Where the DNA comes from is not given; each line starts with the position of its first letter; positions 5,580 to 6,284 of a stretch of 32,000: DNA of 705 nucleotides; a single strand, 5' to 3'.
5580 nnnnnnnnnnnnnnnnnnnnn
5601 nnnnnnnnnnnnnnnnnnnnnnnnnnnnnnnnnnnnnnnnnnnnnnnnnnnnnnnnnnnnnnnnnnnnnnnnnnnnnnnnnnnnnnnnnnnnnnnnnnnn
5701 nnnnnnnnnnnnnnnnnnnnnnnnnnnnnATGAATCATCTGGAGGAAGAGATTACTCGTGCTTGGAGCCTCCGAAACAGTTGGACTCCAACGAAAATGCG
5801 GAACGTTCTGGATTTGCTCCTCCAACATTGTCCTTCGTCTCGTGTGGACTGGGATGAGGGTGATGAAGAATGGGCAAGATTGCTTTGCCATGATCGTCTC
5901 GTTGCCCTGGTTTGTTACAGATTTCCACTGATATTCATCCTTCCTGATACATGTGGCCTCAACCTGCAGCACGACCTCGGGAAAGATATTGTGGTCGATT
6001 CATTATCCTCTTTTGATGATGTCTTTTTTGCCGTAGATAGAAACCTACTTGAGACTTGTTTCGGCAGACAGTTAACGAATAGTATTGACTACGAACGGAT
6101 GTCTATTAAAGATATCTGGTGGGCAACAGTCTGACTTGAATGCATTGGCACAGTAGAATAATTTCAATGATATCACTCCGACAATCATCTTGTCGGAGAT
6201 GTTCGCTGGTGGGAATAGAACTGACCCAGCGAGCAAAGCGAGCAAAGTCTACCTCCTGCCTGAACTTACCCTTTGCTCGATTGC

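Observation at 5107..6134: Unclassified toxin tip (HhH plus possible EndoU-like RNase) with an ATGA-coupled orphan immunity gene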

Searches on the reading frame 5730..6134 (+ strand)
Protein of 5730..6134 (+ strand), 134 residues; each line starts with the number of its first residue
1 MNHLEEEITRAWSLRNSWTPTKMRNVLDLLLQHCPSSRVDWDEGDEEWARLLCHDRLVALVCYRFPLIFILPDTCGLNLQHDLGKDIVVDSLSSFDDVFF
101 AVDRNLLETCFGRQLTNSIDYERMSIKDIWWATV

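Call 3: search_protein_families(library=pfam, proteins=[window:5730-6134:+], max_evalue=1)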
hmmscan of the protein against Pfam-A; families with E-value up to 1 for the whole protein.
window:5730-6134:+ (134 aa): 0 families

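Call 5: search_protein_families(library=ncbifam, proteins=[window:5730-6134:+], max_evalue=1)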
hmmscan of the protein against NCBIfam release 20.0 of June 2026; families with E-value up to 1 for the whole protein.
window:5730-6134:+ (134 aa): 0 families

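Call 7: search_solved_structures(query=window:5730-6131:+, max_evalue=10, show_alignments=2)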
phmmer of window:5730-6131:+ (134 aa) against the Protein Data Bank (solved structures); distinct sequences matched with E-value up to 10: 0.

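Call 9: find_homologous_proteins(query=window:5730-6131:+, max_evalue=0.01)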
Query window:5730-6131:+ (134 aa): 1 proteins with E <= 0.01 among 12 candidates.
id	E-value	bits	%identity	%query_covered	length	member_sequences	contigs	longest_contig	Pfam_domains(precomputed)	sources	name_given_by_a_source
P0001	8.5e-88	309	100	100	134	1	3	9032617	-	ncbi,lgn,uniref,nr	ncbi:hypothetical protein [Gemmata obscuriglobus]|uniref:hypothetical protein n=1 Tax=Gemmata obscur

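Call 16: find_encoding_contigs(protein=P0001, flank=10000, max_places=6)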
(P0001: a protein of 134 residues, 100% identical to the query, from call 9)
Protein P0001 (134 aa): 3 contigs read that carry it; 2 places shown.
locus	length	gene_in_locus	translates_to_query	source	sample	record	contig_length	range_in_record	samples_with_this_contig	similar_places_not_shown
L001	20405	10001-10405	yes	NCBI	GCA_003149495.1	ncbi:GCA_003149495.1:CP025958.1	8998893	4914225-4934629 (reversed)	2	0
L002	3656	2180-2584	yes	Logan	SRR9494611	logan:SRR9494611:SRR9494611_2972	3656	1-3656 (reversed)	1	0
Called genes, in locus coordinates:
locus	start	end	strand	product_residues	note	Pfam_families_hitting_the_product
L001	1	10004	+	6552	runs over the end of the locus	-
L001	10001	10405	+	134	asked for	-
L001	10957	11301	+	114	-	-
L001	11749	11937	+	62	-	-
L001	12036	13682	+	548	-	PF13489:Methyltransf_23, PF02390:Methyltransf_4, PF13847:Methyltransf_31, PF08241:Methyltransf_11, PF08242:Methyltransf_12, PF13649:Methyltransf_25, PF10119:MethyTransf_Reg, PF21782:WHD_PKMT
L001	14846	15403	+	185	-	PF00160:Pro_isomerase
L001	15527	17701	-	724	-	PF01370:Epimerase, PF04321:RmlD_sub_bind, PF16363:GDP_Man_Dehyd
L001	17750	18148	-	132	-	-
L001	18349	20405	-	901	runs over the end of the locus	PF13692:Glyco_trans_1_4, PF00534:Glycos_transf_1 (weak), PF13524:Glyco_trans_1_2, PF01593:Amino_oxidase (weak), PF13450:NAD_binding_8, PF01593:Amino_oxidase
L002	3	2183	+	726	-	?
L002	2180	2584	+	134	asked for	-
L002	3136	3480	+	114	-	-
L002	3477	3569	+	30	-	-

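Call 39: predict_structure(protein=window:5730-6131:+)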
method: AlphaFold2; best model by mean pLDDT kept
length: 134 residues; sequences in the alignment: 1
mean_pLDDT: 47.1   pTM: 0.40
mean pLDDT of the five models: 47.1, 40.2, 39.6, 39.0, 38.6
residues with pLDDT >= 90: 0; 70-90: 0; 50-70: 68; < 50: 66
segments of 3 or more residues with pLDDT < 50: 3-16, 43-45, 54-56, 74-103, 122-134
pLDDT, mean of each block of 10 residues (from residue 1): 45 49 56 52 52 54 57 45 29 31 52 56 41 34
secondary structure, 60 per line:
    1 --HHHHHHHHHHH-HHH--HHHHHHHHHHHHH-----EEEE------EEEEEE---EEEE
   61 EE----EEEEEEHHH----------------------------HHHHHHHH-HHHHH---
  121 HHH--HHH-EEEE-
elements in order: H3-13 H20-32 E38-41 E48-53 E57-62 E67-72 H104-111 H113-117 E130-133

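Call 50: search_protein_families(library=pfam, alignment_id=A5, max_evalue=0.1)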
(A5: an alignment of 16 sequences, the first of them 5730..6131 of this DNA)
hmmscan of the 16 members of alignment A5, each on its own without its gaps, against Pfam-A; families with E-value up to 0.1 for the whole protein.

A. member 1, window:5730-6131:+ (134 aa): 0 families

B. families by the number of members that match (of 16 scanned): 0 families

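Call 51: search_solved_structures(query=A5, max_evalue=10, show_alignments=2)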
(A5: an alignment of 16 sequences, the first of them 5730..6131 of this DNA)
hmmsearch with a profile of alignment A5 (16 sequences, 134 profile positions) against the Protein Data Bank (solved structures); distinct sequences matched with E-value up to 10: 1.
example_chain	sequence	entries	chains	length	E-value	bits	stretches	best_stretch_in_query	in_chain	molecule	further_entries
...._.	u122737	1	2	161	0.7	13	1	32-85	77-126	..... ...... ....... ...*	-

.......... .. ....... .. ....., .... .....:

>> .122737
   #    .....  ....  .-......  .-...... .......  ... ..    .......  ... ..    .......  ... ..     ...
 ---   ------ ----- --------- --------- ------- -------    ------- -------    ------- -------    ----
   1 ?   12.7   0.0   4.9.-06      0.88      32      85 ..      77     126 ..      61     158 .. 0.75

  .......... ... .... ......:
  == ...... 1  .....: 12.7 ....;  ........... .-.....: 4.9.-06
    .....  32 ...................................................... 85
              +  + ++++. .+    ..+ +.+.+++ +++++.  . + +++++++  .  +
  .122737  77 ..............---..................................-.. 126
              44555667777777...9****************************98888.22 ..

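Call 85: fold_search(model_id=the predicted structure, library=pdb)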
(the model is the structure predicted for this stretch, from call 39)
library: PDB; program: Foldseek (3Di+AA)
matches with E <= 10: 306; with E <= 0.001: 0
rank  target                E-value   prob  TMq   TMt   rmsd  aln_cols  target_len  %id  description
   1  7enc_c                7.0e-01  0.21  0.30  0.18   9.0        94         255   14  TFIID-based PIC-Mediator holo-complex in fully-assembled state (hPIC-MED) (released 2021-05-26)
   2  7ena_c                7.0e-01  0.21  0.30  0.18   8.9        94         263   14  TFIID-based PIC-Mediator holo-complex in pre-assembled state (pre-hPIC-MED) (released 2021-05-26)
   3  6mje_E                7.4e-01  0.14  0.21  0.25   7.3        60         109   12  Structure of Candida glabrata Csm1: S. cerevisiae Dsn1 complex (released 2018-11-07)
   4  7ui9_a                7.4e-01  0.05  0.19  0.10  11.3       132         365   14  Core Mediator-PICearly (Copy A) (released 2023-02-15)
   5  6jky_B                8.4e-01  0.08  0.26  0.24  14.3       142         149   11  Crystal structure of MvcA-UBE2N-Ub complex from Legionella pneumophila (released 2019-12-18)
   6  3n4x_B                1.0e+00  0.08  0.19  0.17  12.6        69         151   10  Structure of Csm1 full-length (released 2010-09-01)
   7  3bpq_B                1.1e+00  0.14  0.18  0.27   8.5        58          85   10  Crystal Structure of RelB-RelE antitoxin-toxin complex from Methanococcus jannaschii (released 2008-12-23)
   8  3n4x_D                1.1e+00  0.08  0.19  0.17  12.6        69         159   10  Structure of Csm1 full-length (released 2010-09-01)
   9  9lhj_A                1.1e+00  0.06  0.21  0.21  14.7       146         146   13  UBE2N/UBE2V2 complexed with a covalent inhibitor (released 2025-05-14)
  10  6mje_A                1.2e+00  0.09  0.22  0.25   7.0        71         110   14  Structure of Candida glabrata Csm1: S. cerevisiae Dsn1 complex (released 2018-11-07)
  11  6ulh_C                1.2e+00  0.04  0.21  0.19  14.1       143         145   12  Structure of MavC in complex with its substrate in R3 spacegroup (released 2020-05-27)
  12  7emf_0                1.3e+00  0.12  0.25  0.15  13.2       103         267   11  Human Mediator (deletion of MED1-IDR) in a Tail-extended conformation (released 2021-05-05)
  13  7b5h_AJ               1.4e+00  0.08  0.21  0.05  12.7        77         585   13  Cryo-EM structure of the contractile injection system base plate from Anabaena PCC7120 (released 2022-02-23)
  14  2q1f_A                1.4e+00  0.06  0.19  0.03  16.6        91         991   13  Crystal structure of chondroitin sulfate lyase abc from bacteroides thetaiotaomicron wal2926 (released 2008-01-29)
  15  9qgm_8A               1.5e+00  0.08  0.19  0.06  13.2        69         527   10  Cryo-EM structure of the PlPVC1 central spike, 3-fold symmetrized (C3), in extended state (released 2025-10-29)
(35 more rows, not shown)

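Call 93: search_protein_families(library=phrogs, proteins=[window:5730-6131:+], max_evalue=0.1)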
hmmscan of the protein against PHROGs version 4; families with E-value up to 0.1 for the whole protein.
window:5730-6131:+ (134 aa): 0 families
